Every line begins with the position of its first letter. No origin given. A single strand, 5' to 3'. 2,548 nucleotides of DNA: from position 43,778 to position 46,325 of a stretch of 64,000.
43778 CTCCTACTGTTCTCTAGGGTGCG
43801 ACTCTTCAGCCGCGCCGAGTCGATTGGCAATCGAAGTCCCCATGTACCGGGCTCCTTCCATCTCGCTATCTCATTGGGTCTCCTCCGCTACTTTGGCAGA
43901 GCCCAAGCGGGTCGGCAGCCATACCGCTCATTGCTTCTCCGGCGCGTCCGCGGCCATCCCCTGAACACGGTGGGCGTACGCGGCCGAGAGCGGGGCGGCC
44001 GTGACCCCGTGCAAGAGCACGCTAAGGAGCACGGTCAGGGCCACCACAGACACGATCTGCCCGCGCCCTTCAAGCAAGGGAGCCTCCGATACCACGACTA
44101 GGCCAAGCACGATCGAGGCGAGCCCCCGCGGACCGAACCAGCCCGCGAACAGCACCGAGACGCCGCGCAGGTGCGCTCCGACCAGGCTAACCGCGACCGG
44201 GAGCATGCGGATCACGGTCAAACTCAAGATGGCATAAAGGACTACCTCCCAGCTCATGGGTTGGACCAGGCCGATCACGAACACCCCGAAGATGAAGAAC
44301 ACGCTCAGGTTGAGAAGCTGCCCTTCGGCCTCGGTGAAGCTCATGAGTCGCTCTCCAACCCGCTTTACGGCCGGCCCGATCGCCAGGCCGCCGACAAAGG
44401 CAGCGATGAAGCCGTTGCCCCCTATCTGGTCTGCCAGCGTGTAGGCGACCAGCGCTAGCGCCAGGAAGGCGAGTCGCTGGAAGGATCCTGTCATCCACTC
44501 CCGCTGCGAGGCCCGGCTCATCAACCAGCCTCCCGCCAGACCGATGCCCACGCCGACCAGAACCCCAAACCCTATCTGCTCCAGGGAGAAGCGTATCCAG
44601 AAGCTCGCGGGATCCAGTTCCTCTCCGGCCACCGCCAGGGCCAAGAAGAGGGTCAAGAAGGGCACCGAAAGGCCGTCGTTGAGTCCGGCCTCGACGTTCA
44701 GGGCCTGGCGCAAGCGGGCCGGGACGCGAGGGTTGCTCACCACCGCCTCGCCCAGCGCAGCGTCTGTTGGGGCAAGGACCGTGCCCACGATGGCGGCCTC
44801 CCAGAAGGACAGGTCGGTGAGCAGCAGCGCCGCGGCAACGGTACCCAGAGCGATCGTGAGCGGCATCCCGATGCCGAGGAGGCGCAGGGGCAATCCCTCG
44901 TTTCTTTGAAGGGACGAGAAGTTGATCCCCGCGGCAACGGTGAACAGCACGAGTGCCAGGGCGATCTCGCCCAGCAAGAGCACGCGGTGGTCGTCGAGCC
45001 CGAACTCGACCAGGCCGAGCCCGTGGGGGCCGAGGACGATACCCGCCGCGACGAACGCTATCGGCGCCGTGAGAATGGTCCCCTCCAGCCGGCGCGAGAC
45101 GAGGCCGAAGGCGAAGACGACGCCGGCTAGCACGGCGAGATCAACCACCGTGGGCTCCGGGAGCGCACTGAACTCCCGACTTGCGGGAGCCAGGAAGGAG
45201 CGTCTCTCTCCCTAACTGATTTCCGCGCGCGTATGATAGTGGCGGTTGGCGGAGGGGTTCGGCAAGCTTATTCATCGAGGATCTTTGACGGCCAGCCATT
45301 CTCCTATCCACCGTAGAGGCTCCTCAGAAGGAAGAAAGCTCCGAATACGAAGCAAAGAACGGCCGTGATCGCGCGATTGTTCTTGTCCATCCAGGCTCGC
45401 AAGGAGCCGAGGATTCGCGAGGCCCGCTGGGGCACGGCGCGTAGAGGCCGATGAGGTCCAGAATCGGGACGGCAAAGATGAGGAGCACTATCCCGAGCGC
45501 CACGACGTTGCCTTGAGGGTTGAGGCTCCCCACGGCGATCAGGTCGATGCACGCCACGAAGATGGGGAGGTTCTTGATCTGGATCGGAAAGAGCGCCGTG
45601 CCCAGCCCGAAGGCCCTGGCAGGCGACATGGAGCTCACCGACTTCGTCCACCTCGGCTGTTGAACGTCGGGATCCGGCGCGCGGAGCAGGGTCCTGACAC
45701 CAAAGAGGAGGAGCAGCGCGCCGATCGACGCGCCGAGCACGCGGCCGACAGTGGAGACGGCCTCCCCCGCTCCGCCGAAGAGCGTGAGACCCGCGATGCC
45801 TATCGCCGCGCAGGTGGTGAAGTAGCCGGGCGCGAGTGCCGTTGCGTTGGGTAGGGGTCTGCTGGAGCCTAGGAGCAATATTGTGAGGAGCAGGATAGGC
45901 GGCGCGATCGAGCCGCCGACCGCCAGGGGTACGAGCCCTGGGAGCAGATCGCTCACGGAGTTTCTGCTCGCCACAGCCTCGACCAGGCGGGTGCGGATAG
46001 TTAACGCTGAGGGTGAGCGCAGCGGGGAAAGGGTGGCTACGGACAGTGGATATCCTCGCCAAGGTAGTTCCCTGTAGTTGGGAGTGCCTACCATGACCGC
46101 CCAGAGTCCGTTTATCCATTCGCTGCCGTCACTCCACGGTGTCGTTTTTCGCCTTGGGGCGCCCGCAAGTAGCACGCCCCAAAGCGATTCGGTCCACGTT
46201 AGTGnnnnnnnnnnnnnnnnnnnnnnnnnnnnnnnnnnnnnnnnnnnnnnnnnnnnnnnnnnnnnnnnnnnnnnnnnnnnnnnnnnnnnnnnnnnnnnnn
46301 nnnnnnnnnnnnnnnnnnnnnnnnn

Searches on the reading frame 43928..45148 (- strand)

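Call 21: search_protein_families(library=pfam, proteins=[window:43928-45148:-], max_evalue=0.01)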
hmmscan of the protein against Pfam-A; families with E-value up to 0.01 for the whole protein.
window:43928-45148:- (406 aa): 1 family
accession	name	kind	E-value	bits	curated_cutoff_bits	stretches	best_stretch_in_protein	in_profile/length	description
PF00999.27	Na_H_Exchanger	-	2e-40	139.2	26.2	1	12-387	5-372/375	Sodium/hydrogen exchanger, transmembrane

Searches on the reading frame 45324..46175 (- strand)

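Call 21: search_protein_families(library=pfam, proteins=[window:45324-46175:-], max_evalue=0.01)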
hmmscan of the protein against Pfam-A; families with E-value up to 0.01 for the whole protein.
window:45324-46175:- (283 aa): 1 family
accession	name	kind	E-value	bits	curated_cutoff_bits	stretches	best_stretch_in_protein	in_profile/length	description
PF11139.14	SfLAP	-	4.7e-19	69.1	35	1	81-245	1-170/213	Sap, sulfolipid-1-addressing protein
